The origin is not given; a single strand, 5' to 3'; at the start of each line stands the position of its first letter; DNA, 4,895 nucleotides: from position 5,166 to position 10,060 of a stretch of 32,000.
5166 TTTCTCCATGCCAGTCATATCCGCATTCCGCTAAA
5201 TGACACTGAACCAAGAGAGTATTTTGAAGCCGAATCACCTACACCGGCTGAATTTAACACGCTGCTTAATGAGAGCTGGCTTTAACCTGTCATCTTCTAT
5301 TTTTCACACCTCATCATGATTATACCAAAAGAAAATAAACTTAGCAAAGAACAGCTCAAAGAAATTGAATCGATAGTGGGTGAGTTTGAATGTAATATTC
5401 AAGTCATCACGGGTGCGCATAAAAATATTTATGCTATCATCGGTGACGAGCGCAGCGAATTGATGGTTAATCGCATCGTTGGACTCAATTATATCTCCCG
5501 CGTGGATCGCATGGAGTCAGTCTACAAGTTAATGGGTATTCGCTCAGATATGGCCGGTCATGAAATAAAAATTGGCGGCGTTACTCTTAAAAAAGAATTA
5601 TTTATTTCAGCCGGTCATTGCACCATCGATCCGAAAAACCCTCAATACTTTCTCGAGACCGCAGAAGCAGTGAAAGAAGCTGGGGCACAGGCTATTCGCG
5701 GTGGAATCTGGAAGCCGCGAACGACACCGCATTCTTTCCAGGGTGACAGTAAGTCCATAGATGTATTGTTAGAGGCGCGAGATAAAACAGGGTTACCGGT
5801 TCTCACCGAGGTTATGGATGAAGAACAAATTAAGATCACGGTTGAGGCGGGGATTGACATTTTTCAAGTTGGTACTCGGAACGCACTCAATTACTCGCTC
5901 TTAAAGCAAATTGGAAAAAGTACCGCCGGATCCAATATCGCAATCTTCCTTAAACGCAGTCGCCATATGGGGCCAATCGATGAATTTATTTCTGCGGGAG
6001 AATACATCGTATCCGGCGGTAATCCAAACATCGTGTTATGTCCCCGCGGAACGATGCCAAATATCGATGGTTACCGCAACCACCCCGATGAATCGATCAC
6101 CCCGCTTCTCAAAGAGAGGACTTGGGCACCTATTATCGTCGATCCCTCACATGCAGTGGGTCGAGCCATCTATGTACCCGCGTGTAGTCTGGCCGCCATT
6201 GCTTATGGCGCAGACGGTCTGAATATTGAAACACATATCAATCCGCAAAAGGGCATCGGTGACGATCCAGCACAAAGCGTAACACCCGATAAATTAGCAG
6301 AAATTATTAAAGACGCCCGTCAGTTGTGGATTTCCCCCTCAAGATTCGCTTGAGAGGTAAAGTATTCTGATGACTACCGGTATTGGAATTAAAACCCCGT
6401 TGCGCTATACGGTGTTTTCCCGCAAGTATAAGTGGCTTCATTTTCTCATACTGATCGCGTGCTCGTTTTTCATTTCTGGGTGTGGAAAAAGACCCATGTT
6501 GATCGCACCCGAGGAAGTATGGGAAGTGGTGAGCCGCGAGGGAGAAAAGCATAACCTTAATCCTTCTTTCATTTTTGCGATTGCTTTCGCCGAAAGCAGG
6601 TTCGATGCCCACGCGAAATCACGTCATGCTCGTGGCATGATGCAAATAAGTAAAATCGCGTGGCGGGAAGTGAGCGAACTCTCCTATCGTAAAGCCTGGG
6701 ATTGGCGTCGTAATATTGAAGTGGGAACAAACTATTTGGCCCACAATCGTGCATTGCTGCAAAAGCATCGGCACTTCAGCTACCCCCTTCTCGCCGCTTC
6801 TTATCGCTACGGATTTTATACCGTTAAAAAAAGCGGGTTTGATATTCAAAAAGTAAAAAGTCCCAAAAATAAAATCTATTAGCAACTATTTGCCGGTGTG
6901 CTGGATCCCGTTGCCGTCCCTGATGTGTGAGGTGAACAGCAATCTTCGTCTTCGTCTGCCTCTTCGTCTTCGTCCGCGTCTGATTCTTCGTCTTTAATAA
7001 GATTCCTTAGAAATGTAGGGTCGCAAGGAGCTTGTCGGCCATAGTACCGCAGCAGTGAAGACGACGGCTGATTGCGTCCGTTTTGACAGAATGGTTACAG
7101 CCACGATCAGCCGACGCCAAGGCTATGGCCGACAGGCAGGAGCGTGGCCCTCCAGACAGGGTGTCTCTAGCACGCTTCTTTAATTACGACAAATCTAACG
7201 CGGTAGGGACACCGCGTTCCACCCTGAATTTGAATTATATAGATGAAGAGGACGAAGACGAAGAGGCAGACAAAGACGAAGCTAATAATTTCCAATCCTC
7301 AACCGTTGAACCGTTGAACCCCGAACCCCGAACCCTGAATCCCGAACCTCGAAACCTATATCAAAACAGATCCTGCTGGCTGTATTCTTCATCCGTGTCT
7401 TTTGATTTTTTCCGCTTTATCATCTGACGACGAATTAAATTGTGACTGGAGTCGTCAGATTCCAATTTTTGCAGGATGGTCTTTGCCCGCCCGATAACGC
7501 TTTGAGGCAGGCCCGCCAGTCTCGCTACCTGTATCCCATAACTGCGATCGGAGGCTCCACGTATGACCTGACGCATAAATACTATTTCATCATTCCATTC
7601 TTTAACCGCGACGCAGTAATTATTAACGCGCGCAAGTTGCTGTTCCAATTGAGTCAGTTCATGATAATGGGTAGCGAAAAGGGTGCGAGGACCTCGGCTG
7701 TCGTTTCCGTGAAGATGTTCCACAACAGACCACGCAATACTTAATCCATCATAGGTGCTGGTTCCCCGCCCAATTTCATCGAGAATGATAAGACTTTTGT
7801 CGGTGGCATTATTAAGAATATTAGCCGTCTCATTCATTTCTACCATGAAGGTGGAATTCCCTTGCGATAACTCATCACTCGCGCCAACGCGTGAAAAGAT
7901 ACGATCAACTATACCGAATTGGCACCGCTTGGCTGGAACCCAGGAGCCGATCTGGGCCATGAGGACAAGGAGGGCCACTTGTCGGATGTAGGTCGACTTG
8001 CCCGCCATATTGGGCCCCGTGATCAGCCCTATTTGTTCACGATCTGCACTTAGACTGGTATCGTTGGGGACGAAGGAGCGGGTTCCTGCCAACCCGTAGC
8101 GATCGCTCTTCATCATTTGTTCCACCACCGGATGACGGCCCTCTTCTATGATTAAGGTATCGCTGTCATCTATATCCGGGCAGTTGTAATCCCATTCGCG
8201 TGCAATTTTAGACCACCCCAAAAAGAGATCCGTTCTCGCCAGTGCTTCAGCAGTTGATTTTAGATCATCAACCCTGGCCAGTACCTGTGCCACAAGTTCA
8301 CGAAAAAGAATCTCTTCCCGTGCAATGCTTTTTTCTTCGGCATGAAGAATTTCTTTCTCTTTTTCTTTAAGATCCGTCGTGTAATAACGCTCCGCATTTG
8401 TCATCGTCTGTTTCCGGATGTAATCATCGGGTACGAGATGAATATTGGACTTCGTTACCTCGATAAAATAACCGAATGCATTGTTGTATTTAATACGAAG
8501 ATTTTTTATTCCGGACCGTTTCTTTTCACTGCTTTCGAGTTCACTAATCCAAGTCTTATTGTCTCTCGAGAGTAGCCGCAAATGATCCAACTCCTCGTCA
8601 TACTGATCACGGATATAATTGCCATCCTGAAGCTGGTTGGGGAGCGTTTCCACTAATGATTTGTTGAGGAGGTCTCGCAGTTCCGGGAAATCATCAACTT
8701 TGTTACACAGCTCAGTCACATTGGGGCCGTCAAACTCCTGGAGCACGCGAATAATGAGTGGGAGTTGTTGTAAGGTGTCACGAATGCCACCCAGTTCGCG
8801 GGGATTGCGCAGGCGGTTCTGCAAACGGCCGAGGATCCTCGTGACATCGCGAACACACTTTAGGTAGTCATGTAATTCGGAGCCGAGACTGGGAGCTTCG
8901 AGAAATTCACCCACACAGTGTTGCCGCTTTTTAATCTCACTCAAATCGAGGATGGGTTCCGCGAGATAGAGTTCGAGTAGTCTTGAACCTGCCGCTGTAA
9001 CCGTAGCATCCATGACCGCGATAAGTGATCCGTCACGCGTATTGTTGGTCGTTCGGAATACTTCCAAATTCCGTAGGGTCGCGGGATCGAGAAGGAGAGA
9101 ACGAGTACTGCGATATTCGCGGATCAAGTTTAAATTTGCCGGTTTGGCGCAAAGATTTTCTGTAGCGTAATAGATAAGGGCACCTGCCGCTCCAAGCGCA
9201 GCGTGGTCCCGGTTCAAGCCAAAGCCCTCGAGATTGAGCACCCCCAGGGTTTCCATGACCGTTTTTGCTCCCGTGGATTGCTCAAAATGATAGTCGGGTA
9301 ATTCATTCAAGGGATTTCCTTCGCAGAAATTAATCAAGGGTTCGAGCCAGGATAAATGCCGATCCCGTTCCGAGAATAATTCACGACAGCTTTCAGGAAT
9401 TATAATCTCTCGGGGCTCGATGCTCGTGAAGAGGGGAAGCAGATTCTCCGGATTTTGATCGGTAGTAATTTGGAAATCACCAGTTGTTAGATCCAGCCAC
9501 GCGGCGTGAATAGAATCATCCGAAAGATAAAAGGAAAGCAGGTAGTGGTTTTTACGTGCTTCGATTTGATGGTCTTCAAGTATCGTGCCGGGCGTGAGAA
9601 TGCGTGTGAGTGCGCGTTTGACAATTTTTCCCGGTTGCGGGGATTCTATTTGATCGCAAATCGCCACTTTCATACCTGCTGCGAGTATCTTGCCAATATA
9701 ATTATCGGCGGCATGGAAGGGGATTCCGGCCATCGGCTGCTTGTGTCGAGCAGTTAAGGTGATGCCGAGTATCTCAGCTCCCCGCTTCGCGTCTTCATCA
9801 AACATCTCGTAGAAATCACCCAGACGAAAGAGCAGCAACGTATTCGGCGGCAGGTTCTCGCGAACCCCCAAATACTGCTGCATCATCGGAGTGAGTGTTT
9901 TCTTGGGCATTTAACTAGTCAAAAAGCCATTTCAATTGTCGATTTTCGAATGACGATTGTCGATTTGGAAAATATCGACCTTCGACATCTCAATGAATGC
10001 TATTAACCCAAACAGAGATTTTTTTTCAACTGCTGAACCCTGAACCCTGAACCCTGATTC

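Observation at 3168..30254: Most of the longer intergenic spacers are assembled from a small vocabulary of period-6/7/8 tandem oligomers used as nested inverted arms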

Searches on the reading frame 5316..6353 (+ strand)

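Call 8: search_protein_families(library=pfam, proteins=[window:5316-6353:+])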
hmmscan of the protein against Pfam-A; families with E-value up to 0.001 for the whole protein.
window:5316-6353:+ (345 aa): 3 families
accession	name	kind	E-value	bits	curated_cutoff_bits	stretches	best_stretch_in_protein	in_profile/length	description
PF00793.26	DAHP_synth_1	-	1.8e-38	132.4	25.5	1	93-330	16-257/270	DAHP synthetase I family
PF03102.20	NeuB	-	2e-06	27.9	22.1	0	290-338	186-233/241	NeuB family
PF18152.6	DAHP_snth_FXD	-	7.5e-06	26.1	27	1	1-64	1-63/67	DAHP synthase ferredoxin-like domain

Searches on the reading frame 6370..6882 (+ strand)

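Call 8: search_protein_families(library=pfam, proteins=[window:6370-6882:+])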
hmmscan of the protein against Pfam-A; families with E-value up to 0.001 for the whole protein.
window:6370-6882:+ (170 aa): 1 family
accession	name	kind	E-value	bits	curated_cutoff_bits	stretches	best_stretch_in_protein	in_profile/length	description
PF01464.25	SLT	-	4.4e-13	49.3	21.3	1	55-155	4-104/117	Transglycosylase SLT domain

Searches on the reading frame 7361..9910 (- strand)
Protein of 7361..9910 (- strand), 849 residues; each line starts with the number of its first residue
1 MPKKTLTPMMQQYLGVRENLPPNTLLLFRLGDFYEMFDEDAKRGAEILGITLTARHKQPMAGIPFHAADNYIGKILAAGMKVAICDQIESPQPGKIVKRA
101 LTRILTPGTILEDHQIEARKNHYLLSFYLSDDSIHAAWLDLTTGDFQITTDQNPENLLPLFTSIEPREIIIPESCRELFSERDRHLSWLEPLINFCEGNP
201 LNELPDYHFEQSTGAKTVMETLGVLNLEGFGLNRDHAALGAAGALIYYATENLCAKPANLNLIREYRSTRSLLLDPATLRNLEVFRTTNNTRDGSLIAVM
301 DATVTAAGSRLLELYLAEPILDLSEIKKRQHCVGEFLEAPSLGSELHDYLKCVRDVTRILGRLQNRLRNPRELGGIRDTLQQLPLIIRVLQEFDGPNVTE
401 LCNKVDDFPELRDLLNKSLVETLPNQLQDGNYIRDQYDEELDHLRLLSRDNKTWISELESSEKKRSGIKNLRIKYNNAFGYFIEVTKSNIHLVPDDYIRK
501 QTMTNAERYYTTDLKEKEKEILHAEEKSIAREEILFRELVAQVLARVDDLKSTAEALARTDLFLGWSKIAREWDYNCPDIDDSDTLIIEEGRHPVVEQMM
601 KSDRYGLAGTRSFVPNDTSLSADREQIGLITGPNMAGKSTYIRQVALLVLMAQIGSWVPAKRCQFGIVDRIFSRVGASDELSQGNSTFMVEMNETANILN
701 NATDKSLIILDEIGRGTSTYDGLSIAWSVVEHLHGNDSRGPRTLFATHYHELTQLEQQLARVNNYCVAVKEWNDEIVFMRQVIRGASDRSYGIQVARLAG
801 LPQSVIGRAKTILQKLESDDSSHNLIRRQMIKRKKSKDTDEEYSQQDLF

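Call 8: search_protein_families(library=pfam, proteins=[window:7361-9910:-])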
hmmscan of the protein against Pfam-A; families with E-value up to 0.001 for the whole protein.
window:7361-9910:- (849 aa): 5 families
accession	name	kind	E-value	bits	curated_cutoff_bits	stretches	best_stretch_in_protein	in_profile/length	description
PF00488.27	MutS_V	-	1.4e-86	289.7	30.2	1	629-817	2-188/188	MutS domain V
PF05192.23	MutS_III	-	9.4e-41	140.7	34.1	1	277-565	1-192/194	MutS domain III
PF01624.25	MutS_I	-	8.6e-35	119.8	20.6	1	7-113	1-112/113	MutS domain I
PF05190.23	MutS_IV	-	7.3e-29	100.3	22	1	437-527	2-92/92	MutS family domain IV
PF05188.22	MutS_II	-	2.6e-15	57.5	25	1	123-252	2-124/133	MutS domain II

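Call 11: find_encoding_contigs(protein=window:7361-9910:-, flank=10000, max_places=6)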
Protein window:7361-9910:- (849 aa): 4 contigs read that carry it; 2 places shown.
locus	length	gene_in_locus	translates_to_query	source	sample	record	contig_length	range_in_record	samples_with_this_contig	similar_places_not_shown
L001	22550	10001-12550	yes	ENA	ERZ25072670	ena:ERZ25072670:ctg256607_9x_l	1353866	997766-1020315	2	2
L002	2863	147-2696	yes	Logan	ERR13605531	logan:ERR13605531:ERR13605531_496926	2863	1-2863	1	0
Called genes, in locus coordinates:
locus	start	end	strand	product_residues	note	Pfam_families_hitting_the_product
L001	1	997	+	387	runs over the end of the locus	PF13011:LZ_Tnp_IS481, PF13384:HTH_23, PF13518:HTH_28, PF13551:HTH_29 (weak), PF13565:HTH_32, PF00665:rve, PF13683:rve_3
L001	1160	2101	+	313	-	PF01571:GCV_T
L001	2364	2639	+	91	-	PF00216:Bac_DNA_binding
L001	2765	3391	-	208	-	-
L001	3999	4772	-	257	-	PF00795:CN_hydrolase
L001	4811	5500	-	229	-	PF13103:TonB_2, PF03544:TonB_C (weak)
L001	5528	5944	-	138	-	PF02472:ExbD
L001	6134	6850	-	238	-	PF01618:MotA_ExbB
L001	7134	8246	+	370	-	PF25270:Khk, PF04587:ADP_PFK_GK (faint), PF00294:PfkB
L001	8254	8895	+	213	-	PF02223:Thymidylate_kin, PF13521:AAA_28 (weak)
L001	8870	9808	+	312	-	PF13177:DNA_pol3_delta2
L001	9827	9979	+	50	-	-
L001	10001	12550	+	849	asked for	PF01624:MutS_I, PF05188:MutS_II, PF05192:MutS_III, PF05190:MutS_IV, PF00488:MutS_V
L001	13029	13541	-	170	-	PF01464:SLT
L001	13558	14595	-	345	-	PF18152:DAHP_snth_FXD (faint), PF00793:DAHP_synth_1, PF03102:NeuB (faint)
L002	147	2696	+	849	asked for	PF01624:MutS_I, PF05188:MutS_II, PF05192:MutS_III, PF05190:MutS_IV, PF00488:MutS_V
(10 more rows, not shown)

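Call 12: find_related_loci(query=window:7361-9910:-, collection=genome_contigs, flank=10000)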
Query window:7361-9910:- (849 aa) in genome_contigs; peptide patterns used: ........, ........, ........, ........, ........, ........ (x = any residue, [..] = any of these).
599 stretches matched a pattern (row limit reached: there are more); 577 encode a relative of the query (tblastn E <= 1e-3); the best 80 are kept; 80 distinct loci.
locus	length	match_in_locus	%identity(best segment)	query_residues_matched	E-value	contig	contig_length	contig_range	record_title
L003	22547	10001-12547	99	1-849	0e+0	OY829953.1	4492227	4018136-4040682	MAG: Opitutales bacterium isolate cf0dc631-26ae-4be7-9546-4b6096dd6533 genome assembly, chromosome: 1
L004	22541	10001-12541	65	7-849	0e+0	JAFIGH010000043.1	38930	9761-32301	MAG: Opitutales bacterium isolate Super_Day6_Bin.11 NODE_339_length_38930_cov_13.739833, whole genome shotgun sequence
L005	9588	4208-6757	64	4-849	0e+0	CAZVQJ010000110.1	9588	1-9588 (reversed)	MAG TPA_asm: uncultured Puniceicoccaceae bacterium isolate SRP220891_co3_630 genome assembly, contig: NODE_11784_length_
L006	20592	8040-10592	60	1-849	0e+0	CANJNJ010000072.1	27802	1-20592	MAG: Opitutaceae bacterium isolate RH-23may17-318 genome assembly, contig: RH-23may17-C12163, whole genome shotgun seque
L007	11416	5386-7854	61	6-825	0e+0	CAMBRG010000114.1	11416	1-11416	MAG: Opitutus sp. GAS368 isolate MiE-14oct19-218 genome assembly, contig: MiE-14oct19-C8961, whole genome shotgun sequen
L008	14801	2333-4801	61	6-825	0e+0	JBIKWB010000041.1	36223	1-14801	MAG: Opitutaceae bacterium isolate ME2015-09-01_3300035663_group6_bin66 Rohwer_bin2655_scaffold_554_c1, whole genome sho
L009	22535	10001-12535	59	6-847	0e+0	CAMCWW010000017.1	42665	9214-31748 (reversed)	MAG: Opitutus sp. GAS368 isolate MsH-01oct19-142 genome assembly, contig: MsH-01oct19-C1343, whole genome shotgun sequen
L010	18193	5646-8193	89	1-849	0e+0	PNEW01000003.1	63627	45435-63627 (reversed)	Verrucomicrobia bacterium Opi.OSU.00C Opi.OSU.00C.0002, whole genome shotgun sequence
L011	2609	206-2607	57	1-795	0e+0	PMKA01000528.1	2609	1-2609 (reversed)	MAG: Opitutia bacterium isolate fen_1432 73.20120600_E2D.189_contig_551142, whole genome shotgun sequence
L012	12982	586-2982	44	7-821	0e+0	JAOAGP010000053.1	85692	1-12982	MAG: Thermodesulfovibrionales bacterium isolate SKW34 k141_1042904, whole genome shotgun sequence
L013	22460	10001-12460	43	6-834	0e+0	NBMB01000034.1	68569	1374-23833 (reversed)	MAG: Candidatus Cloacimonetes bacterium 4572_55 ex4572_55_scaffold_231, whole genome shotgun sequence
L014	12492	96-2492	44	7-821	0e+0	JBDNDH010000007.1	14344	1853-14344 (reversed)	MAG: Thermodesulfovibrionales bacterium isolate RM_bin6_OCT21 C7, whole genome shotgun sequence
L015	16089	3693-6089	44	7-822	0e+0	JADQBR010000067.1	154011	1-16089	MAG: Bacillota bacterium isolate Soudan_17 NODE_75_length_154011_cov_14.634961, whole genome shotgun sequence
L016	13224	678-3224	42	7-817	0e+0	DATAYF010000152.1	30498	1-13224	MAG TPA_asm: Ktedonobacteraceae bacterium isolate SMAG_U5672 k141_104214, whole genome shotgun sequence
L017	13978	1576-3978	42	7-822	0e+0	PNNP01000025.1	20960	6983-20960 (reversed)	MAG: Thermodesulfovibrio sp. isolate SW.3.61 SW_1001471_20960, whole genome shotgun sequence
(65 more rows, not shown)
